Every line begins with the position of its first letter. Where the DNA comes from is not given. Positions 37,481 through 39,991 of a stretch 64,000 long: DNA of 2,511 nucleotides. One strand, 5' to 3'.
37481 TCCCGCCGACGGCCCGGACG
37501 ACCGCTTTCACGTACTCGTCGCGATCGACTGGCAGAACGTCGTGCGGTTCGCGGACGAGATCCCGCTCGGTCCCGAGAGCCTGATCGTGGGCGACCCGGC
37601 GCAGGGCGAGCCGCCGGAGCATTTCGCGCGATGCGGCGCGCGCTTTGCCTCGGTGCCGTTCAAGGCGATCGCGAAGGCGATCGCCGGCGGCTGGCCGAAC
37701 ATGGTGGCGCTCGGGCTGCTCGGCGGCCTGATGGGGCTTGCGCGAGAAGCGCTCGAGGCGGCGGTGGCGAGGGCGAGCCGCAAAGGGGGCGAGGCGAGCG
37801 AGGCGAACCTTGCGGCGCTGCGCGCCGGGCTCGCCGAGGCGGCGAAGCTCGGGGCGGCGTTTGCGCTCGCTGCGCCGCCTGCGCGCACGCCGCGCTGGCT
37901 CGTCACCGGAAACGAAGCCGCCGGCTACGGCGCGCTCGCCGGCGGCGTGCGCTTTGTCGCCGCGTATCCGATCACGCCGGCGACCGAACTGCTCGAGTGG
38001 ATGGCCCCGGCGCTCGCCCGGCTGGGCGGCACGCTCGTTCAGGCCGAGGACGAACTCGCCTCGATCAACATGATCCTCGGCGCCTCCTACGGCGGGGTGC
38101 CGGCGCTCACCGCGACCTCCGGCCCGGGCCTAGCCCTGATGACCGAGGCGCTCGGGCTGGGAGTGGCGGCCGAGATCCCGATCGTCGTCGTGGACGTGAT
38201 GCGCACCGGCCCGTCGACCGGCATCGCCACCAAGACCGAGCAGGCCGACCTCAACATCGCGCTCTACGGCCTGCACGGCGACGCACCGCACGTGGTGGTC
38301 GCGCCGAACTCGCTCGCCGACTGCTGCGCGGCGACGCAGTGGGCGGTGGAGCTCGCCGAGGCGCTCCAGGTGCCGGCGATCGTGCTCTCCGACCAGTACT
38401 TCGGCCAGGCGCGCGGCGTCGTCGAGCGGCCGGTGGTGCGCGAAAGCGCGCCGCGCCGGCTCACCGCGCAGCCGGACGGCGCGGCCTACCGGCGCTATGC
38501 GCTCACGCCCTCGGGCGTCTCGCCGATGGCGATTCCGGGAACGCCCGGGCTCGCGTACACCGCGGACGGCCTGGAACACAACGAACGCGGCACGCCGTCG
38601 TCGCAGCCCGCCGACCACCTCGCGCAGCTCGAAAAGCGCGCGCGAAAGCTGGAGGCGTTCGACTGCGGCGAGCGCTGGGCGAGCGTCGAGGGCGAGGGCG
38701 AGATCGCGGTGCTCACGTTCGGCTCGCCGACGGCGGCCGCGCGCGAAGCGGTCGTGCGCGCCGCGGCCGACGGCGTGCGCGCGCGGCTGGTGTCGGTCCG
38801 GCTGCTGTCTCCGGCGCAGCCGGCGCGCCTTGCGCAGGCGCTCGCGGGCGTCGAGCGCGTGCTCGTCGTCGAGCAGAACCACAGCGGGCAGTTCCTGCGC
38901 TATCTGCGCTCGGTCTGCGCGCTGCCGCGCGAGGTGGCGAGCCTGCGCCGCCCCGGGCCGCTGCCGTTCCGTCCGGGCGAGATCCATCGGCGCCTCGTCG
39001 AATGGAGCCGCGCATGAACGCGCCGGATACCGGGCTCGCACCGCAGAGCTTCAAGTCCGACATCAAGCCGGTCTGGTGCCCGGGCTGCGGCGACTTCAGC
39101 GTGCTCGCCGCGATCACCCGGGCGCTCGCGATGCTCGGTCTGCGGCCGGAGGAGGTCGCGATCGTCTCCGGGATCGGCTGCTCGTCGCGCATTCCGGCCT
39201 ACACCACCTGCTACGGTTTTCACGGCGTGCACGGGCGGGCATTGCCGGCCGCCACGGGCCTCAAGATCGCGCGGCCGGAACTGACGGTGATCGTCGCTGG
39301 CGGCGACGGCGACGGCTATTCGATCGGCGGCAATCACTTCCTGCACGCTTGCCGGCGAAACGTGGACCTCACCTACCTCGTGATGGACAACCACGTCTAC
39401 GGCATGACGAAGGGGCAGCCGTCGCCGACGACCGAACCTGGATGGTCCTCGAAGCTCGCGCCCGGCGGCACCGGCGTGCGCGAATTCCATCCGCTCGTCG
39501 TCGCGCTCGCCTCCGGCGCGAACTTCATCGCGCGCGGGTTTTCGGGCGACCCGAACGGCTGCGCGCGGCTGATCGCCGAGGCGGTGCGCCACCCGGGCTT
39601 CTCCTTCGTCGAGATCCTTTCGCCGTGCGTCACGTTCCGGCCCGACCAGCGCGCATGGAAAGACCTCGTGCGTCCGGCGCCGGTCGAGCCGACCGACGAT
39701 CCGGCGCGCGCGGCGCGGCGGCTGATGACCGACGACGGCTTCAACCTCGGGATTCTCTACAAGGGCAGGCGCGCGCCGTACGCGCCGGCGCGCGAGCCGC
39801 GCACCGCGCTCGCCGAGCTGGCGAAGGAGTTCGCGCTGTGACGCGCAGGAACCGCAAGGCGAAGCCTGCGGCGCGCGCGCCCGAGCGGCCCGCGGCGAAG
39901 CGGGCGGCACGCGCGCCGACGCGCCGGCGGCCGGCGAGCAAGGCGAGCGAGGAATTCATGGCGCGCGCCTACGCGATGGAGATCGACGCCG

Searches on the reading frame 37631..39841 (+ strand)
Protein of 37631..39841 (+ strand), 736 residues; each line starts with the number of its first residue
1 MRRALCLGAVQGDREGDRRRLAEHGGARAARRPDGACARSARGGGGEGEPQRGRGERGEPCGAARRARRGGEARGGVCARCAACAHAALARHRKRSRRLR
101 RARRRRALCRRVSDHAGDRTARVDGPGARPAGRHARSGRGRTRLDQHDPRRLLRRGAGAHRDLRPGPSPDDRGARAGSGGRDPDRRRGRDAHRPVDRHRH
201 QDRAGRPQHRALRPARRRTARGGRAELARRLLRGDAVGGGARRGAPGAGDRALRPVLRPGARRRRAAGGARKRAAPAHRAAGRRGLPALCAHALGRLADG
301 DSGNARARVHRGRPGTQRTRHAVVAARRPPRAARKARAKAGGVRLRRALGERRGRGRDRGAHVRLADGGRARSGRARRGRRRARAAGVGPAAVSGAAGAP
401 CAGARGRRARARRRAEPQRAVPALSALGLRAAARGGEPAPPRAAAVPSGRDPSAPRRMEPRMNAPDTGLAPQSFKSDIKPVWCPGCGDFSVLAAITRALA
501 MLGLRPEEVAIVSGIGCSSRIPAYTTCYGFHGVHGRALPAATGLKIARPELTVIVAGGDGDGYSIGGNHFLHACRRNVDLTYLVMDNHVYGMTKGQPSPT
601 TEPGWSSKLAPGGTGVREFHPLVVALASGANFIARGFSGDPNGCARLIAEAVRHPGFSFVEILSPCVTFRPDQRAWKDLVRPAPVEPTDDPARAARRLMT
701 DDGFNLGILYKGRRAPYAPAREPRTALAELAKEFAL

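Call 56: search_protein_families(library=pfam, proteins=[window:37631-39841:+], max_evalue=0.00001)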
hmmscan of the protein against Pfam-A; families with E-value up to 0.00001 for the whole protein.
window:37631-39841:+ (736 aa): 1 family
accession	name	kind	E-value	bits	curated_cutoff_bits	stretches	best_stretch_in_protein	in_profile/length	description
PF02775.26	TPP_enzyme_C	-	5.4e-28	98.1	21.9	1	515-662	2-151/151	Thiamine pyrophosphate enzyme, C-terminal TPP binding domain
